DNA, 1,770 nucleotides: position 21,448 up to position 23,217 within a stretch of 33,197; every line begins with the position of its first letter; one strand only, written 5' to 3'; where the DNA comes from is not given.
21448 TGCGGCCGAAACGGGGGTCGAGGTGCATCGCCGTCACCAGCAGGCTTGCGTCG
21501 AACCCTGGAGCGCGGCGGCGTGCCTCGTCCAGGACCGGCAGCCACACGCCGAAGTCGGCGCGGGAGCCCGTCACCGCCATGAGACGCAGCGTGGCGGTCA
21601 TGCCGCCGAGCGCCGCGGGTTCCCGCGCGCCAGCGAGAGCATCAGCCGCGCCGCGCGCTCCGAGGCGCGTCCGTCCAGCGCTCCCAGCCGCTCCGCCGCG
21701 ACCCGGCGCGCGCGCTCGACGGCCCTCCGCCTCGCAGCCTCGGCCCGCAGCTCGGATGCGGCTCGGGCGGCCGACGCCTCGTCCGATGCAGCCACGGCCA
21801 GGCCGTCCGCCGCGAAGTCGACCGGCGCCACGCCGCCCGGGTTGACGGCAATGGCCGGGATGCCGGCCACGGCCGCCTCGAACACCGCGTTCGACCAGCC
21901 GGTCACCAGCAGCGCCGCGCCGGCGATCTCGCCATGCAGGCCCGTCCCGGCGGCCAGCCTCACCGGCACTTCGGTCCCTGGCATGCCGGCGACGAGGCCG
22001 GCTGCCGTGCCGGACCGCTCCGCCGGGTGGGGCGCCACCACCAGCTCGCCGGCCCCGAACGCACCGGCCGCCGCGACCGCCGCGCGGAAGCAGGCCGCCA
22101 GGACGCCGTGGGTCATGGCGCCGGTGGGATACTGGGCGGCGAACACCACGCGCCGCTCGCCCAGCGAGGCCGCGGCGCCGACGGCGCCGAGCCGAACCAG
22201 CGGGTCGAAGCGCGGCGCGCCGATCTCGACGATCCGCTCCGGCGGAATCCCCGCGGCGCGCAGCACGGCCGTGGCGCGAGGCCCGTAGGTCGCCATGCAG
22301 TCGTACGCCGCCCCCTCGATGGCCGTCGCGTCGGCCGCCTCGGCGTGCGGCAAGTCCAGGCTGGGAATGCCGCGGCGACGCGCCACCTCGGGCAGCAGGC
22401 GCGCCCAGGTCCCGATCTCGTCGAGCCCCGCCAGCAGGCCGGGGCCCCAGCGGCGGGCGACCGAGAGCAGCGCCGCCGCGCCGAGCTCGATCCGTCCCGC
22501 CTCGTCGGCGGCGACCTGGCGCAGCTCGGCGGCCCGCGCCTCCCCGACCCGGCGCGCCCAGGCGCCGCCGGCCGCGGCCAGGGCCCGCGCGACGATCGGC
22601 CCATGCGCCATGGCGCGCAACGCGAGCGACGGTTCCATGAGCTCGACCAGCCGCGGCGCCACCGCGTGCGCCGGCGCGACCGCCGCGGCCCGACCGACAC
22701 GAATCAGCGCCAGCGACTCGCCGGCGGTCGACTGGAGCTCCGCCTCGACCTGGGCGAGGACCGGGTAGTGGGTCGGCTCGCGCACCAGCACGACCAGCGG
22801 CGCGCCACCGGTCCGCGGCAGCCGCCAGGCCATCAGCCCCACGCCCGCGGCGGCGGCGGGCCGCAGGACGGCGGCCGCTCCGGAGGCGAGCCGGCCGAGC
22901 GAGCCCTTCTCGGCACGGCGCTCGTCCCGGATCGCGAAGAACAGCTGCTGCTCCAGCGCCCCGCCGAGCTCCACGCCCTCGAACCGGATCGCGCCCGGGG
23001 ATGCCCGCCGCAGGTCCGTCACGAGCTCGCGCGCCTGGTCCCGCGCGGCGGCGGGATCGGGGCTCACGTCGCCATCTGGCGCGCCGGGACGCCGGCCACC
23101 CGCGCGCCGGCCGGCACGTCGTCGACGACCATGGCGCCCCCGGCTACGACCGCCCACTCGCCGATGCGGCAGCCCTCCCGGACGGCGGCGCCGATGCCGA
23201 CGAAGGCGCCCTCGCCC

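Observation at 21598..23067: Unclassified 489-aa GT-B-like protein embedded in the nonulosonate operon: candidate new legionaminic-acid transferase family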

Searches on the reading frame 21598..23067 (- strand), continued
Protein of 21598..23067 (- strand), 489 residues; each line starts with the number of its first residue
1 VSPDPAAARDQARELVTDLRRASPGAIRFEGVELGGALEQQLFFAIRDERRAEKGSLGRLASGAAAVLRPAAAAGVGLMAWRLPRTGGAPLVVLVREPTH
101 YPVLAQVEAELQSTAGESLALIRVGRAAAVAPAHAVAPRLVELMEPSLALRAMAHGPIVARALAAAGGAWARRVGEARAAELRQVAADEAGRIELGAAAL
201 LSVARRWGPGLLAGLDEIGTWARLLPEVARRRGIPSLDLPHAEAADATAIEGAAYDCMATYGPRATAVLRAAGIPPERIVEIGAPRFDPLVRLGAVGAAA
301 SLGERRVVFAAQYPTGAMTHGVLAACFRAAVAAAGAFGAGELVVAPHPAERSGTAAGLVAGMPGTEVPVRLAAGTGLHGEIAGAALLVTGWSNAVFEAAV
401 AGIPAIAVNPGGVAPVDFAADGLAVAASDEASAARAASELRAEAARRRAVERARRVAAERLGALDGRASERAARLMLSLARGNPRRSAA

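Call 62: find_homologous_proteins(query=P0176, max_evalue=0.001)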
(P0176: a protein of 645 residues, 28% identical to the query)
Query P0176 (645 aa): 8 proteins with E <= 0.001 among 8000 candidates.
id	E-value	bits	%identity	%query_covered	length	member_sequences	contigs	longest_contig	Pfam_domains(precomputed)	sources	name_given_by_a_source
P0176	0.0e+0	1452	100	100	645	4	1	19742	PF00534.27,PF05159.21,PF02350.26,PF04464.21,PF13692.13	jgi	-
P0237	1.2e-102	362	36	98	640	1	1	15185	PF05159.21,PF02350.26,PF04464.21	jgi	-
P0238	3.9e-97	344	33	99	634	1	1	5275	PF02350.26,PF04464.21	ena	-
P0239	4.8e-94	334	33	99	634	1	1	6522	PF02350.26,PF04464.21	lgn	-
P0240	1.2e-66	244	32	75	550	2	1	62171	PF00534.27,PF05159.21,PF20471.5,PF02350.26,PF04464.21,PF02684.22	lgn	-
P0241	4.2e-54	202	30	86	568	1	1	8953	PF27859.1,PF00534.27,PF05159.21,PF02350.26,PF04464.21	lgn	-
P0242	7.2e-33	132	25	92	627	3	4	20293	PF02350.26,PF04464.21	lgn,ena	-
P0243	7.0e-27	112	31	46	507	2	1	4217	PF05159.21,PF02350.26,PF04464.21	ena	-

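Call 63: search_dna_similar(query=window:21598-23067:-, collection=plasmids, mode=protein, max_evalue=0.001, max_rows=15)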
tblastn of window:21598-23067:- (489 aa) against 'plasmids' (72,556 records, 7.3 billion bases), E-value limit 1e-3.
No match.

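Call 64: search_dna_similar(query=P0176, collection=plasmids, mode=protein, max_evalue=0.001, max_rows=15)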
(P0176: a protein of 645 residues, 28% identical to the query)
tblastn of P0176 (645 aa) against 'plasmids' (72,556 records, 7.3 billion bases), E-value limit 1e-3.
Records with a match: 78; places in all: 80; records where one place covers at least 80% of the query: 0.
Best place of each record, by identity: <60% 78.
By first word of the organism name: Bacillus 57; Sinorhizobium 13; Haloferax 3; Priestia 2; Peribacillus 1; Mesorhizobium 1; Shinella 1.
By predicted mobility (MOB-suite, as given by PLSDB): non-mobilizable 49; mobilizable 18; conjugative 11.
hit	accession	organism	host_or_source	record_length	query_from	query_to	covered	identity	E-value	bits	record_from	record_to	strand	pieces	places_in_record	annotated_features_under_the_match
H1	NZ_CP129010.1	Priestia aryabhattai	mixed culture,sea water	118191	364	640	43%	25.1%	3e-19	100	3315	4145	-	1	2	CDP-glycerol glycerophosphotransferase family protein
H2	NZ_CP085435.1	Priestia megaterium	single cell,soil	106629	364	640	43%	24.7%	4e-18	97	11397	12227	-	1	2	CDP-glycerol glycerophosphotransferase family protein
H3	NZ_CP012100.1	Bacillus thuringiensis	whole organism,soil sample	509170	376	633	40%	26.0%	4e-18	97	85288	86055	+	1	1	CDP-glycerol glycerophosphotransferase family protein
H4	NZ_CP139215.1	Bacillus cereus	environmental samples,soil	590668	376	633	40%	26.0%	5e-18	97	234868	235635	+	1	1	CDP-glycerol glycerophosphotransferase family protein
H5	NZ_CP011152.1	Bacillus cereus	cell culture,soil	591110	376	633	40%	26.0%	5e-18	97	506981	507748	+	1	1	CDP-glycerol glycerophosphotransferase family protein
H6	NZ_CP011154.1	Bacillus cereus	cell culture,soil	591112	376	633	40%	26.0%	5e-18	97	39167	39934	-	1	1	CDP-glycerol glycerophosphotransferase family protein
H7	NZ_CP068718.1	Bacillus cereus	single cell,oral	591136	376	633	40%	26.0%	5e-18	97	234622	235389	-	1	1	CDP-glycerol glycerophosphotransferase family protein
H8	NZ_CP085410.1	Bacillus thuringiensis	single cell,soil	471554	376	613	37%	27.8%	4e-19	100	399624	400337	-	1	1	CDP-glycerol glycerophosphotransferase family protein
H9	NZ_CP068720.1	Bacillus cereus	Angelica sinensis Dlies,single cell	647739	376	613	37%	27.8%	5e-19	100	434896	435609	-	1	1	CDP-glycerol glycerophosphotransferase family protein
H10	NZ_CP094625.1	Bacillus thuringiensis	whole organism,soil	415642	376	613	37%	27.8%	6e-19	99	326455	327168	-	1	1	CDP-glycerol glycerophosphotransferase family protein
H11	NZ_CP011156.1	Bacillus cereus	cell culture,vomit of food poisoning ...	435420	376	613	37%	27.8%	6e-19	99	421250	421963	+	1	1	CDP-glycerol glycerophosphotransferase family protein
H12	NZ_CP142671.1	Bacillus albus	cell culture,soil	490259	376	613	37%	27.8%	8e-19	99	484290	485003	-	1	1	CDP-glycerol glycerophosphotransferase family protein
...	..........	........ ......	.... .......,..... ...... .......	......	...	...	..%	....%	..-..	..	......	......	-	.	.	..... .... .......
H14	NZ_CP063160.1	Bacillus cereus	-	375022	376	633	40%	25.6%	6e-18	96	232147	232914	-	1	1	CDP-glycerol glycerophosphotransferase family protein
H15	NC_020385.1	Bacillus thuringiensis serovar thuringiensis str. IS5056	-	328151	376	633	40%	25.6%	2e-17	95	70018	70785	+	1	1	CDP-glycerol glycerophosphotransferase family protein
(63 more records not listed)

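Call 66: get_annotated_region(hit=H8, flank=9000)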
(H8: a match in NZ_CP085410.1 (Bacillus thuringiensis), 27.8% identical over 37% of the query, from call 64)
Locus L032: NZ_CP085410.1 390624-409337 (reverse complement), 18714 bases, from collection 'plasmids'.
description: Bacillus thuringiensis strain KF1 plasmid unnamed1, complete sequence
organism: Bacillus thuringiensis (NCBI taxid 1428)
taxonomy: Bacteria; Bacillota; Bacilli; Bacillales; Bacillaceae; Bacillus; Bacillus thuringiensis
host: -; source: single cell,soil; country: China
typing (MOB-suite, as given by PLSDB): non-mobilizable; replicon rep_cluster_164,rep_cluster_1698,rep_cluster_1751
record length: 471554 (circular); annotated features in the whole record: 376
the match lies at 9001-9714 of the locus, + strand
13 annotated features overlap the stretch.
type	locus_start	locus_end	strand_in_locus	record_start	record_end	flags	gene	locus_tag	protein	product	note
CDS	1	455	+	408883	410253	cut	-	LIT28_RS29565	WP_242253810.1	lytic polysaccharide monooxygenase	-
CDS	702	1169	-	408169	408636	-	-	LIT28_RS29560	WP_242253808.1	hypothetical protein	-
CDS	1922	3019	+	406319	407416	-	-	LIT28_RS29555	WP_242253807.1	S-layer homology domain-containing protein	-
CDS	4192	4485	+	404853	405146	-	-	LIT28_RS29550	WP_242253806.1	metalloregulator ArsR/SmtB family transcription factor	GO:0006355 - regulation of DNA-templated transcription [Evidence IEA]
CDS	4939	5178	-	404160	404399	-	-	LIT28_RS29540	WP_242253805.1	hypothetical protein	-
CDS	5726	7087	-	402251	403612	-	-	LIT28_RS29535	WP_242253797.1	YncE family protein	-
CDS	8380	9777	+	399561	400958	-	-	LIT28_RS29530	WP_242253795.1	CDP-glycerol glycerophosphotransferase family protein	-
CDS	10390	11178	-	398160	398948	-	-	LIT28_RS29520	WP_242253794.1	SDR family oxidoreductase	-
CDS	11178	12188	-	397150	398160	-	-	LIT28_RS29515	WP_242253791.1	N-acetylneuraminate synthase family protein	GO:0016051 - carbohydrate biosynthetic process [Evidence IEA]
CDS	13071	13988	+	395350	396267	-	-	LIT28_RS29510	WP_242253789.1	aldo/keto reductase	-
CDS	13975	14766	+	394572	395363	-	-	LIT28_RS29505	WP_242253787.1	SDR family oxidoreductase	-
CDS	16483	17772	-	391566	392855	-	-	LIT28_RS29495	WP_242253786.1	glycosyltransferase family 2 protein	-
CDS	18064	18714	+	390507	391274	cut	-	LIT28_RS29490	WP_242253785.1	glycosyltransferase family 2 protein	-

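Call 68: search_protein_families(library=ncbifam, proteins=[L032:8380-9777:+, P0179, P0190, P0236, P0203, P0213, P0186, P0182], max_evalue=0.001)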
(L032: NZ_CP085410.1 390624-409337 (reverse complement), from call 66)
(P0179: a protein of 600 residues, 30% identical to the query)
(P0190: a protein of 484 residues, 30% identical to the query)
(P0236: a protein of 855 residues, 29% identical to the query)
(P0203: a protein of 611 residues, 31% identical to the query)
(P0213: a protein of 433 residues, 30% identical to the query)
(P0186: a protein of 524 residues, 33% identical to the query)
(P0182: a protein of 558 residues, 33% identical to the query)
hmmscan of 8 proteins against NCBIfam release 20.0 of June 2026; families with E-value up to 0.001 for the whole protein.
L032:8380-9777:+ (465 aa): 4 families
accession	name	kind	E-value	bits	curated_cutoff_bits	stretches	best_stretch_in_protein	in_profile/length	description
NF046086.1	BFO_1060_trans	domain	5.5e-21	75.1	200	1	316-447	212-343/365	BFO_1060 family glycosyltransferase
TIGR04396.2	surf_polysacc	subfamily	1.1e-17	64.3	125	1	310-436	208-335/427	surface carbohydrate biosynthesis protein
TIGR00215.1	lpxB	equivalog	1.7e-05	23.8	190.25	1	255-395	153-295/382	lipid-A-disaccharide synthase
TIGR03568.1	NeuC_NnaA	equivalog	2.9e-05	23.1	235.9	1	257-451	161-359/365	UDP-N-acetylglucosamine 2-epimerase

P0179 (600 aa): 3 families
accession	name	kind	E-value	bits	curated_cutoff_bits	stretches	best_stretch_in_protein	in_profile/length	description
NF046086.1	BFO_1060_trans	domain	5.3e-20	71.9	200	1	362-594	106-364/365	BFO_1060 family glycosyltransferase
TIGR04396.2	surf_polysacc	subfamily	2.2e-09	37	125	1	449-594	219-363/427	surface carbohydrate biosynthesis protein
NF002173.0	PRK01021.1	equivalog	0.00033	19.3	1033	1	369-520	370-513/610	lipid-A-disaccharide synthase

P0190 (484 aa): 1 family
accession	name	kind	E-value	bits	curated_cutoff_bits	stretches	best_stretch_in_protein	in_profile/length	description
NF046086.1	BFO_1060_trans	domain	1.1e-05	24.8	200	1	317-478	198-360/365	BFO_1060 family glycosyltransferase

P0236 (855 aa): 2 families
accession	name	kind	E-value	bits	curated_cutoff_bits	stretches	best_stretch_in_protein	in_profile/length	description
TIGR04396.2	surf_polysacc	subfamily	6.6e-05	22.3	125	1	684-798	224-333/427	surface carbohydrate biosynthesis protein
NF046086.1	BFO_1060_trans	domain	9.1e-05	21.7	200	1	675-789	212-324/365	BFO_1060 family glycosyltransferase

P0203 (611 aa): 3 families
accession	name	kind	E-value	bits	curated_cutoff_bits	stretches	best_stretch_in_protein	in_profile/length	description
NF046086.1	BFO_1060_trans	domain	1.7e-20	73.5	200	1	443-604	201-363/365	BFO_1060 family glycosyltransferase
TIGR04396.2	surf_polysacc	subfamily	2.3e-16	60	125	1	446-608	207-366/427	surface carbohydrate biosynthesis protein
TIGR03568.1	NeuC_NnaA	equivalog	0.00086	18.3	235.9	0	376-522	153-297/365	UDP-N-acetylglucosamine 2-epimerase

P0213 (433 aa): 4 families
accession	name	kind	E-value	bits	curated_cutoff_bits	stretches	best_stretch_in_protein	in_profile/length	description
NF046086.1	BFO_1060_trans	domain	8.2e-17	61.4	200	1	252-414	201-364/365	BFO_1060 family glycosyltransferase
TIGR04396.2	surf_polysacc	subfamily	4.7e-15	55.7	125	1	264-416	215-365/427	surface carbohydrate biosynthesis protein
NF038229.1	Glyco4_Geo_Pelo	equivalog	0.00027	20.1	400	1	325-405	252-331/338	GPMC system family 4 glycosyltransferase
TIGR03449.1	mycothiol_MshA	equivalog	0.00078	18.4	462.5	0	326-400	319-393/406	D-inositol-3-phosphate glycosyltransferase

P0186 (524 aa): 2 families
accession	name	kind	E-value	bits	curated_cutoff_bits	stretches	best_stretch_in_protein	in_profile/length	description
NF046086.1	BFO_1060_trans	domain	8.7e-12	44.8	200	1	382-520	222-364/365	BFO_1060 family glycosyltransferase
TIGR04396.2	surf_polysacc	subfamily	1.9e-07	30.6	125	1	380-449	223-290/427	surface carbohydrate biosynthesis protein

P0182 (558 aa): 6 families
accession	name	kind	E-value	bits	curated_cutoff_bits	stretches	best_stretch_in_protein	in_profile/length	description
TIGR04396.2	surf_polysacc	subfamily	8.1e-23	81.2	125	1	402-557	211-365/427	surface carbohydrate biosynthesis protein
NF046086.1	BFO_1060_trans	domain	2.1e-19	69.9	200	1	402-554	208-363/365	BFO_1060 family glycosyltransferase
TIGR00236.1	wecB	equivalog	9.7e-11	41.4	210.15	1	267-552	74-363/366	non-hydrolyzing UDP-N-acetylglucosamine 2-epimerase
NF010135.0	PRK13609.1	equivalog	3e-07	29.7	500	1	315-534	134-355/388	diglucosyl diacylglycerol synthase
TIGR00215.1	lpxB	equivalog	5.9e-05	22.1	190.25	1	408-481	220-293/382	lipid-A-disaccharide synthase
TIGR03568.1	NeuC_NnaA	equivalog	0.00088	18.2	235.9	0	274-417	88-237/365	UDP-N-acetylglucosamine 2-epimerase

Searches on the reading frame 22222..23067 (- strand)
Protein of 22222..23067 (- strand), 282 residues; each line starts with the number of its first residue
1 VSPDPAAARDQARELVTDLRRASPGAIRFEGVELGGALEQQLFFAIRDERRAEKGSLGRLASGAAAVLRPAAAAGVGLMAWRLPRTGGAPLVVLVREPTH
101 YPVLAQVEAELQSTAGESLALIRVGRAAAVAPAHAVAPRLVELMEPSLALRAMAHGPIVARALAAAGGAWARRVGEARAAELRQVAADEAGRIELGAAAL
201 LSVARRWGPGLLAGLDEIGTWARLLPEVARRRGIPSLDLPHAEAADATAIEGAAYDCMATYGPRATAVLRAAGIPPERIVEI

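Call 76: predict_structure(alignment_id=A3)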
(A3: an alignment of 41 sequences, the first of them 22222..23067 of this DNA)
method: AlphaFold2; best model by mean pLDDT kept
length: 282 residues; sequences in the alignment: 41
mean_pLDDT: 94.1   pTM: 0.91
mean pLDDT of the five models: 94.1, 93.8, 92.2, 91.6, 91.0
residues with pLDDT >= 90: 240; 70-90: 38; 50-70: 4; < 50: 0
segments of 3 or more residues with pLDDT < 50: none
pLDDT, mean of each block of 10 residues (from residue 1): 87 98 97 98 95 83 88 94 88 96 95 94 95 91 97 96 98 97 96 98 96 93 98 97 83 96 95 97 92
secondary structure, 60 per line:
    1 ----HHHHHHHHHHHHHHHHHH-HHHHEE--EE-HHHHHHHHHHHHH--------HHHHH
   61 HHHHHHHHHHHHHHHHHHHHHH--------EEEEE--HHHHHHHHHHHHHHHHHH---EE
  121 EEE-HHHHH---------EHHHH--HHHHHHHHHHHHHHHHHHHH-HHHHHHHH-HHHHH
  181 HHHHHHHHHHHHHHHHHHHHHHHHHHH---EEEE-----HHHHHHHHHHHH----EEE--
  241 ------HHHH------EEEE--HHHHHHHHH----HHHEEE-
elements in order: H5-22 H24-27 H35-47 H56-82 E91-95 H98-115 E119-123 H125-129 H140-143 H146-165 H167-174 H176-207 E211-214 H220-231 E236-238 H247-250 E257-260 H263-271 E279-281

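Call 78: fold_search(model_id=the predicted structure, library=pdb)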
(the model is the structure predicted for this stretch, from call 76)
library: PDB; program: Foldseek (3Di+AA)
matches with E <= 10: 937; with E <= 0.001: 0
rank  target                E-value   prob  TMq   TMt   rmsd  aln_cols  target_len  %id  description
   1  5xvs_A                4.2e-03  1.00  0.40  0.32   7.0       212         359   10  Crystal structure of UDP-GlcNAc 2-epimerase NeuC complexed with UDP (released 2018-04-11)
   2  4hwg                  6.0e-03  1.00  0.40  0.31   6.5       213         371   14  Structure of UDP-N-acetylglucosamine 2-epimerase from Rickettsia bellii (released 2012-11-28)
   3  7vza_G                9.3e-03  1.00  0.38  0.31   6.9       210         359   12  The crystal structure of Non-hydrolyzing UDPGlcNAc 2-epimerase in complex with UDP (released 2022-11-16)
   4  7vza_B                9.8e-03  1.00  0.38  0.30   6.5       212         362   11  The crystal structure of Non-hydrolyzing UDPGlcNAc 2-epimerase in complex with UDP (released 2022-11-16)
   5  7vza_D                1.0e-02  1.00  0.38  0.30   6.6       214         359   11  The crystal structure of Non-hydrolyzing UDPGlcNAc 2-epimerase in complex with UDP (released 2022-11-16)
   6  7vza_F                1.1e-02  1.00  0.38  0.30   6.9       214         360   12  The crystal structure of Non-hydrolyzing UDPGlcNAc 2-epimerase in complex with UDP (released 2022-11-16)
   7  1v4v_A                1.1e-02  1.00  0.36  0.28   9.4       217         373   12  Crystal Structure Of UDP-N-Acetylglucosamine 2-Epimerase From Thermus Thermophilus HB8 (released 2003-12-02)
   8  7vza_C                1.4e-02  1.00  0.38  0.31   6.6       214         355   11  The crystal structure of Non-hydrolyzing UDPGlcNAc 2-epimerase in complex with UDP (released 2022-11-16)
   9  7vz6_A                1.5e-02  1.00  0.37  0.29   7.0       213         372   12  The crystal structure of Non-hydrolyzing UDPGlcNAc 2-epimerase in complex with UDP-glucose (released 2022-11-16)
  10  7vza_E                1.8e-02  1.00  0.38  0.30   6.8       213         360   11  The crystal structure of Non-hydrolyzing UDPGlcNAc 2-epimerase in complex with UDP (released 2022-11-16)
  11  7vyy_B                2.0e-02  1.00  0.38  0.31   6.9       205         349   13  The crystal structure of Non-hydrolyzing UDPGlcNAc 2-epimerase (released 2022-11-16)
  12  7vz6_F                2.0e-02  1.00  0.37  0.29   6.9       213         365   12  The crystal structure of Non-hydrolyzing UDPGlcNAc 2-epimerase in complex with UDP-glucose (released 2022-11-16)
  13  2p6p_B                2.0e-02  0.96  0.32  0.25  11.0       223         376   17  X-ray crystal structure of C-C bond-forming dTDP-D-Olivose-transferase UrdGT2 (released 2007-08-07)
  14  1v4v_B                2.1e-02  1.00  0.37  0.29   8.7       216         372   12  Crystal Structure Of UDP-N-Acetylglucosamine 2-Epimerase From Thermus Thermophilus HB8 (released 2003-12-02)
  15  7vza_A                2.3e-02  1.00  0.38  0.30   6.9       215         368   12  The crystal structure of Non-hydrolyzing UDPGlcNAc 2-epimerase in complex with UDP (released 2022-11-16)
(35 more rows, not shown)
